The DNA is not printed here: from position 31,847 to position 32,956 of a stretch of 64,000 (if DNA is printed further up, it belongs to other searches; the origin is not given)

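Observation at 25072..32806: Uncharacterised catabolic cluster: creatinase-like M24 protein + CUT1 sugar-type importer + Php-type hydrolase + unknown protein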

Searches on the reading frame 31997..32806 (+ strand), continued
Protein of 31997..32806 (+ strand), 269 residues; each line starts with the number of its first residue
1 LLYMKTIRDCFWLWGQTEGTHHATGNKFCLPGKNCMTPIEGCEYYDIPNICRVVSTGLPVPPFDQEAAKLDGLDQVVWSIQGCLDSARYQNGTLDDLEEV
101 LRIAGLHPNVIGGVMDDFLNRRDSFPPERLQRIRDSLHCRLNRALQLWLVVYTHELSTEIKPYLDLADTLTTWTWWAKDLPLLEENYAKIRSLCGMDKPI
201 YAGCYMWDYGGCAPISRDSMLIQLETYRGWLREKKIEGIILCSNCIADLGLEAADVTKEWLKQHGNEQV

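Call 29: fold_search(model_id=the predicted structure, library=pdb)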
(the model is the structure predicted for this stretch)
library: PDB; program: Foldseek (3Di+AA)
matches with E <= 10: 1685; with E <= 0.001: 54
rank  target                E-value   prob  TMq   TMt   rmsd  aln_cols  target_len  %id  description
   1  3ian                  2.0e-05  1.00  0.59  0.51   5.4       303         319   10  Crystal structure of a chitinase from Lactococcus lactis subsp. lactis (released 2009-07-28)
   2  4wtr_A                2.4e-05  1.00  0.52  0.52   4.7       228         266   11  Active-site mutant of Rhizomucor miehei beta-1,3-glucanosyltransferase in complex with laminaribiose (released 2015-08-12)
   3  4hmc                  3.2e-05  1.00  0.55  0.32   7.1       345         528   12  Crystal structure of cold-adapted chitinase from Moritella marina (released 2013-05-01)
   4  4h41_C                4.6e-05  1.00  0.61  0.53   5.9       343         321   12  Crystal structure of a putative alpha-L-fucosidase (BT_0435) from Bacteroides thetaiotaomicron VPI-5482 at 1.80 A reso (released 2012-10-10)
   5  1yw1                  4.9e-05  1.00  0.51  0.37   8.5       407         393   10  Structure Of Ytnj From Bacillus Subtilis in complex with FMN (released 2005-03-01)
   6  5oq3                  5.3e-05  1.00  0.55  0.43   8.0       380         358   11  High resolution structure of the functional region of Cwp19 from Clostridium difficile (released 2017-11-01)
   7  1tvl                  5.6e-05  1.00  0.51  0.38   8.4       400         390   10  Structure of YTNJ from Bacillus subtilis (released 2004-07-13)
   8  4txe                  8.8e-05  1.00  0.58  0.55   5.9       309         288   11  ScCTS1 in complex with compound 5 (released 2014-08-06)
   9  3sdo_B                1.0e-04  1.00  0.53  0.39   8.8       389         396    9  Structure of a Nitrilotriacetate monooxygenase from Burkholderia pseudomallei (released 2011-06-22)
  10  6inx                  1.2e-04  1.00  0.55  0.45   7.0       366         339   10  Structural insights into a novel glycoside hydrolase family 18 N-acetylglucosaminidase from Paenibacillus barengoltzii (released 2019-10-30)
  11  4axn_A                1.5e-04  1.00  0.59  0.52   5.9       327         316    9  Hallmarks of processive and non-processive glycoside hydrolases revealed from computational and crystallographic studi (released 2012-09-05)
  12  4h41_B                1.6e-04  1.00  0.61  0.52   6.0       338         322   12  Crystal structure of a putative alpha-L-fucosidase (BT_0435) from Bacteroides thetaiotaomicron VPI-5482 at 1.80 A reso (released 2012-10-10)
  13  8t0u_A                1.7e-04  1.00  0.45  0.39   8.5       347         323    8  Crystal structure of dimethylsulfone monooxygenase SfnG from Pseudomonas fluorescens (released 2024-11-27)
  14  8t0u_C                1.8e-04  1.00  0.47  0.41   8.7       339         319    8  Crystal structure of dimethylsulfone monooxygenase SfnG from Pseudomonas fluorescens (released 2024-11-27)
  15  2xuc_C                2.0e-04  1.00  0.54  0.50   6.4       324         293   12  Natural product-guided discovery of a fungal chitinase inhibitor (released 2010-10-27)
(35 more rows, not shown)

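Call 32: search_solved_structures(query=A1, max_evalue=10, show_alignments=3)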
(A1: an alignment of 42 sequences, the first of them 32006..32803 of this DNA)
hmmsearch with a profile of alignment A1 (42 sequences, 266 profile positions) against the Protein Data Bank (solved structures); distinct sequences matched with E-value up to 10: 5.
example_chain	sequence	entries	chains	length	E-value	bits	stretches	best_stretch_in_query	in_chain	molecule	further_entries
2lyy_A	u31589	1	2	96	0.052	15.9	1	93-167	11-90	Uncharacterized protein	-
5hd9_A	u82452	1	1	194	0.22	13.9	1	100-137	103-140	Encapsidation protein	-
3bez_A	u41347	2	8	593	0.32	13.3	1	74-132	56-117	Protease 4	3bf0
7jqq_A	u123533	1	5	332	0.46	12.8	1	100-136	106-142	DNA packaging protein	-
4xzg_A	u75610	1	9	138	0.67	12.2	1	15-70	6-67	Helicase-like transcription factor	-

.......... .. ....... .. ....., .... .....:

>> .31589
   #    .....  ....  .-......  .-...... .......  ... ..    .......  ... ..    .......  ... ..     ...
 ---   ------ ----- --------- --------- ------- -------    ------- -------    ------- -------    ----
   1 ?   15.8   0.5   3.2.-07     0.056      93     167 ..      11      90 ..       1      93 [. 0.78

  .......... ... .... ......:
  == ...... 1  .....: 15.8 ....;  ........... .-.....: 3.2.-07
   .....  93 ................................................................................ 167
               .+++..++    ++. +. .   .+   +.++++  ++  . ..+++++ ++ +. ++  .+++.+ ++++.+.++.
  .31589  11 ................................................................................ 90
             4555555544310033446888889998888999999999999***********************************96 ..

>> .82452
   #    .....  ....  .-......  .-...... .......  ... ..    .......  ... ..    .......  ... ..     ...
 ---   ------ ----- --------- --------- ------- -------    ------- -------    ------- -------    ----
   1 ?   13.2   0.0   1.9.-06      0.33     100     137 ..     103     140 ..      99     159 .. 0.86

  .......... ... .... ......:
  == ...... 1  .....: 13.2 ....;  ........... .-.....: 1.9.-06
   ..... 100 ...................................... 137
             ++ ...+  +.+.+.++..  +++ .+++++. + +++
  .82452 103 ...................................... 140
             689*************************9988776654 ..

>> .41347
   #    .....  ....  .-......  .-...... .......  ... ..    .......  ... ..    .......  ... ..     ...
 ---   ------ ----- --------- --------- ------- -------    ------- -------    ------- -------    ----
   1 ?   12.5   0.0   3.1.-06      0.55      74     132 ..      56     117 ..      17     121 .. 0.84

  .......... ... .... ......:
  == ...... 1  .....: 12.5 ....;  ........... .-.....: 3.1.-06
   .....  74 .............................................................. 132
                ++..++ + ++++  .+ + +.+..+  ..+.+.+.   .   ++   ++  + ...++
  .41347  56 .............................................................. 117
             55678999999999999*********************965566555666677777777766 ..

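Call 35: search_protein_representatives(alignment_id=A1)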
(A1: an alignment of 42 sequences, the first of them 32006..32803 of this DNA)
Query: 42 sequences, 266 profile positions. Proteins with E-value up to 0.001 (for the whole library): 1037; up to 1e-10: 707; up to 1e-30: 267. The best 150 are listed.
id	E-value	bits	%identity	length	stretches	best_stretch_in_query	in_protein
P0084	1.3e-110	385.1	-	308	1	2-266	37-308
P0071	4.5e-108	376.8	-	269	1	1-266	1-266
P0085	3.8e-107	373.7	-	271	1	2-266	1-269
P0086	2.8e-99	347.9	-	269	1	1-266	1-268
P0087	3.1e-98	344.5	-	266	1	2-265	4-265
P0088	1.9e-97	342.0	-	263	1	2-264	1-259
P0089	2.9e-94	331.5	-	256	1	2-266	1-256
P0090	1.1e-93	329.5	-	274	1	2-266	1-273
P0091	1.4e-92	326.0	-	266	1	1-260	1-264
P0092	2.8e-92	325.0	-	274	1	2-263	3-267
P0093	3.7e-92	324.6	-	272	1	1-265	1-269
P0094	9.6e-92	323.2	-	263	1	1-266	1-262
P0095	1.8e-88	312.5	-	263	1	7-260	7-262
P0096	4.0e-86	304.8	-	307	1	2-265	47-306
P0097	4.4e-85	301.4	-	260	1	1-262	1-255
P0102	1.6e-81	289.8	-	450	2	121-265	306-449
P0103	6.8e-81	287.7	-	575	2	2-265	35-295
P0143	7.0e-67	241.7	-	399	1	3-265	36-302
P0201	3.6e-50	187.0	-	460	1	3-263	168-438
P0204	1.2e-49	185.2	-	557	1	3-264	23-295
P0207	2.0e-49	184.5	-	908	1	3-264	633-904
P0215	6.3e-49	182.9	-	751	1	4-266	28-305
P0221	3.1e-48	180.6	-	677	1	4-264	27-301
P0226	2.1e-47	177.9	-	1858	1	3-263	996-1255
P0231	9.8e-47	175.7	-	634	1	3-264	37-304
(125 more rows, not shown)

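Call 36: search_protein_families(library=pfam, proteins=[P0103, P0204, P0207, P0215, P0221, P0226, P0231, P0201, P0143, P0102], max_evalue=0.01)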
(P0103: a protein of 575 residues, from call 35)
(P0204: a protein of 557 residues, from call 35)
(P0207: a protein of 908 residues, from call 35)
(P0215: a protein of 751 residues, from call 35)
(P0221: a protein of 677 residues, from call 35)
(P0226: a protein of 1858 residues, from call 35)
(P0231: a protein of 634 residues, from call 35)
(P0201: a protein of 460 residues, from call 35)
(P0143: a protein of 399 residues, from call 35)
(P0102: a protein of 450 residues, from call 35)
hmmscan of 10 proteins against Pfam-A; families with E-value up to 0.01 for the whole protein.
P0103 (575 aa): 0 families

P0204 (557 aa): 2 families
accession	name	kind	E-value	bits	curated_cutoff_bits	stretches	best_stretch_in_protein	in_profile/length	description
PF07722.19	Peptidase_C26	-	1.8e-58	198.3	20.5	1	315-520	21-219/219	Peptidase C26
PF00117.34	GATase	-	1.4e-13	51.3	22.8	1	389-524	62-176/190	Glutamine amidotransferase class-I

P0207 (908 aa): 0 families

P0215 (751 aa): 1 family
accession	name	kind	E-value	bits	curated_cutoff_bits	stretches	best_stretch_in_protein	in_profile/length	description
PF04616.20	Glyco_hydro_43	-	7.7e-23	81.7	32.2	1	386-598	70-286/288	Glycosyl hydrolases family 43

P0221 (677 aa): 1 family
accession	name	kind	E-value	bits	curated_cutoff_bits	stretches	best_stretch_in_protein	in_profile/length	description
PF00295.23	Glyco_hydro_28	-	2.8e-16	59.9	22.9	1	395-546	35-175/324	Glycosyl hydrolases family 28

P0226 (1858 aa): 2 families
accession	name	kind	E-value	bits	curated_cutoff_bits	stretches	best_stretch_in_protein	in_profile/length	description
PF06452.16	CBM9_1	-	0.00027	21.3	23.4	1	63-233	28-184/185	Carbohydrate family 9 binding domain-like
PF22633.2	F5_F8_type_C_2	-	0.0043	18.1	27.8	1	890-966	12-91/91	NedA-like, galactose-binding domain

P0231 (634 aa): 1 family
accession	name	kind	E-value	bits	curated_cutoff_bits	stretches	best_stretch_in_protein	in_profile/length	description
PF00144.29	Beta-lactamase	-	6.4e-18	65.4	27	1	353-507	27-188/329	Beta-lactamase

P0201 (460 aa): 1 family
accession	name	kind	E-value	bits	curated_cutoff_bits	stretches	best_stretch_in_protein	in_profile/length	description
PF06439.18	3keto-disac_hyd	-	6.3e-21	75.7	26.8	1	29-156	49-187/187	3-keto-disaccharide hydrolase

P0143 (399 aa): 2 families
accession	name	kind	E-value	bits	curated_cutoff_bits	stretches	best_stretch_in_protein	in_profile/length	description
PF13180.12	PDZ_2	-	6.4e-11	42.8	27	1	321-387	11-78/80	PDZ domain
PF17820.7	PDZ_6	-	3.5e-09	36.7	27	1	326-378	3-54/54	PDZ domain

P0102 (450 aa): 2 families
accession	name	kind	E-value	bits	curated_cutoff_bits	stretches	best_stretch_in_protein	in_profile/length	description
PF00754.31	F5_F8_type_C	-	0.00014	22.4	28.2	1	159-251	24-117/127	F5/8 type C domain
PF10399.14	UCR_Fe-S_N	-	0.0045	16.8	24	0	1-28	1-28/41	Ubiquitinol-cytochrome C reductase Fe-S subunit TAT signal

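Call 38: search_protein_families(library=pfam, proteins=[L018:10861-11991:+, L023:12122-12817:+, L072:11140-12318:+, L072:13401-15557:+, L052:10875-11900:+, L052:12753-15416:+, L052:15430-17157:+, L052:17173-19884:+, L013:8822-10057:+, L019:4621-5418:+], max_evalue=0.001)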
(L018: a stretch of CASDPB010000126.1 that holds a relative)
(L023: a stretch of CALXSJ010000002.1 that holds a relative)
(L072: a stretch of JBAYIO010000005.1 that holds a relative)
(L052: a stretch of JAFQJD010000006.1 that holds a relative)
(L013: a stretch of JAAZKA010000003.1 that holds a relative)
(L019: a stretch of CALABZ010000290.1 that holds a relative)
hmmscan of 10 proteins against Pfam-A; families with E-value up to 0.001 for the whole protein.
L018:10861-11991:+ (376 aa): 1 family
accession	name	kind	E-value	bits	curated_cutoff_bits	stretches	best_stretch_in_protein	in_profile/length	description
PF13385.13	Laminin_G_3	-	2.2e-09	38.1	27.6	1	282-360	72-149/151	Concanavalin A-like lectin/glucanases superfamily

L023:12122-12817:+ (231 aa): 0 families

L072:11140-12318:+ (392 aa): 4 families
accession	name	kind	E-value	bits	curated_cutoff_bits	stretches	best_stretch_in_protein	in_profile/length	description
PF13377.12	Peripla_BP_3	-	1.5e-26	93.9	26.5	1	201-374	2-167/167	Periplasmic binding protein-like domain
PF00392.27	GntR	-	1.3e-12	47.6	27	1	19-80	3-64/64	Bacterial regulatory proteins, gntR family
PF13407.12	Peripla_BP_4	-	5.7e-12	46.2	35.1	1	129-353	40-255/258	Periplasmic binding protein domain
PF00532.27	Peripla_BP_1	-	2.2e-05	24.5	22.2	1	167-243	77-157/281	Periplasmic binding proteins and sugar binding domain of LacI family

L072:13401-15557:+ (718 aa): 1 family
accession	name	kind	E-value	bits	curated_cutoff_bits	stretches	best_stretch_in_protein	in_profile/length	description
PF13320.12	GH123_cat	-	0.0003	20.7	23.1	1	483-667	131-322/324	Glycoside hydrolase 123, catalytic domain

L052:10875-11900:+ (341 aa): 2 families
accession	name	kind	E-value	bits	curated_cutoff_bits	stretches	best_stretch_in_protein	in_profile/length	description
PF12715.13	Abhydrolase_7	-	1.7e-06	28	21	1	9-154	28-174/388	Abhydrolase family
PF22244.2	GCE_fung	-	2e-05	25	27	1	182-233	84-135/231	Glucuronyl esterase, fungi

L052:12753-15416:+ (887 aa): 0 families

L052:15430-17157:+ (575 aa): 1 family
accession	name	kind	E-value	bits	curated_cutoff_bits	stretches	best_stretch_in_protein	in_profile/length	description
PF00395.25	SLH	-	5.4e-44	148.4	20.8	3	397-439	1-43/44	S-layer homology domain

L052:17173-19884:+ (903 aa): 1 family
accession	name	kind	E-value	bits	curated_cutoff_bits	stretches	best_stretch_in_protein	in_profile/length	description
PF00395.25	SLH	-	6.3e-11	42.5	20.8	1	95-138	1-44/44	S-layer homology domain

L013:8822-10057:+ (411 aa): 3 families
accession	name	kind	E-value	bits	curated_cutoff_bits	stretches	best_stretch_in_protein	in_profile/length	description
PF01738.24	DLH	-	3.1e-08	33.9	21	1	53-282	3-187/217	Dienelactone hydrolase family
PF12697.13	Abhydrolase_6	-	0.00013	23.1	26.3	1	69-254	1-146/217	Alpha/beta hydrolase family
PF02129.25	Peptidase_S15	-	0.00019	21.7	23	0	171-204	94-128/262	X-Pro dipeptidyl-peptidase (S15 family)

L019:4621-5418:+ (265 aa): 1 family
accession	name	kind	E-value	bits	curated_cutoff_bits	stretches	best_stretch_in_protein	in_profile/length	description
PF07596.16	SBP_bac_10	-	6.5e-09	36.7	23.3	1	29-78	1-52/268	Protein of unknown function (DUF1559)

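Call 42: search_solved_structures(query=L019:8998-9795:+, max_evalue=0.01)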
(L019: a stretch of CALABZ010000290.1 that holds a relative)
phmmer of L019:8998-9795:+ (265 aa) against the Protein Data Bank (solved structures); distinct sequences matched with E-value up to 0.01: 11.
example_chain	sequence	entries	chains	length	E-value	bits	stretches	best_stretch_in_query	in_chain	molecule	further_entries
3irs_A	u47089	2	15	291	0.00063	22.8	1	160-263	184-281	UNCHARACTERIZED PROTEIN BB4693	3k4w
4ifk_B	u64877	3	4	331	0.0027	20.7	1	174-259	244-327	2-amino-3-carboxymuconate 6-semialdehyde decarboxylase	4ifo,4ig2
8yt2_A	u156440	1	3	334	0.0044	20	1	174-259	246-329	2-amino-3-carboxymuconate 6-semialdehyde decarboxylase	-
2hbv_A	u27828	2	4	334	0.0044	20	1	174-259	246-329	2-amino-3-carboxymuconate 6-semialdehyde decarboxylase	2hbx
6mgt_A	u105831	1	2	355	0.0045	20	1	174-259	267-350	2-amino-3-carboxymuconate 6-semialdehyde decarboxylase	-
4ifr_A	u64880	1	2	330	0.0046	19.9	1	174-259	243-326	2-amino-3-carboxymuconate 6-semialdehyde decarboxylase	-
4ifk_A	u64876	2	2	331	0.0047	19.9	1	174-259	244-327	2-amino-3-carboxymuconate 6-semialdehyde decarboxylase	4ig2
6mgs_A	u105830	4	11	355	0.0051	19.8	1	174-259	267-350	2-amino-3-carboxymuconate 6-semialdehyde decarboxylase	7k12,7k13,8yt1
4era_A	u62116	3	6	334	0.0065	19.4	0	179-259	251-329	2-amino-3-carboxymuconate 6-semialdehyde decarboxylase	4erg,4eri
4epk_A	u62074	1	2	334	0.0071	19.3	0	181-259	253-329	2-amino-3-carboxymuconate 6-semialdehyde decarboxylase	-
3ij6_A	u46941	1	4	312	0.0086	19.1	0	169-262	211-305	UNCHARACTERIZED METAL-DEPENDENT HYDROLASE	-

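Call 43: search_protein_families(library=ncbifam, proteins=[L019:8998-9795:+, L064:546-1343:+, L019:7843-8994:+, L019:9792-10163:+, L019:5420-7792:+, L020:7222-8061:+, L020:3355-3738:+], max_evalue=0.001)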
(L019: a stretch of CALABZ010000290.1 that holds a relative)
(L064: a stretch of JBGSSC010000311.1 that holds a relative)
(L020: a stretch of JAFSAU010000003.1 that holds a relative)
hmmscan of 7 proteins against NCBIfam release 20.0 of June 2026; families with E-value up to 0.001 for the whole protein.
L019:8998-9795:+ (265 aa): 0 families

L064:546-1343:+ (265 aa): 0 families

L019:7843-8994:+ (383 aa): 11 families
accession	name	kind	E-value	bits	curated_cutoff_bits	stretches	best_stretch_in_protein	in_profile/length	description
NF040821.1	dipep_PepQ_Arch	equivalog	1.9e-18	66.6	630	1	114-376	83-343/346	Xaa-Pro dipeptidase PepQ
NF038259.1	ectoine_DoeA_2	exception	3.4e-15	55.7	575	1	155-303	152-300/386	ectoine hydrolase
NF007310.0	PRK09795.1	equivalog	1.3e-13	50.5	393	1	149-376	123-353/361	aminopeptidase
TIGR00500.1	met_pdase_I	equivalog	1.6e-13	50.7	171.35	1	159-350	6-205/247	type I methionyl aminopeptidase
NF011720.0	PRK15173.1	subfamily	6.4e-13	48.4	420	1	144-377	103-338/343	peptidase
NF011173.0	PRK14575.1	equivalog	7.7e-13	48.2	850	1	144-377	166-401/406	putative peptidase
TIGR02993.1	ectoine_eutD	equivalog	1.3e-12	47.6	613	1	155-379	157-388/391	ectoine hydrolase DoeA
NF011174.0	PRK14576.1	subfamily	3.1e-10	39.5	487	1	143-354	164-376/405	putative endopeptidase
NF008131.0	PRK10879.1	equivalog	3.8e-08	32.5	465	1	154-297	171-315/438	Xaa-Pro aminopeptidase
NF009533.0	PRK12897.1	equivalog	4.8e-06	26.1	488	1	157-326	5-178/248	type I methionyl aminopeptidase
NF008970.0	PRK12318.1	equivalog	4.7e-05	22.8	267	1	156-343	43-239/291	methionyl aminopeptidase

L019:9792-10163:+ (123 aa): 0 families

L019:5420-7792:+ (790 aa): 0 families

L020:7222-8061:+ (279 aa): 0 families

L020:3355-3738:+ (127 aa): 0 families
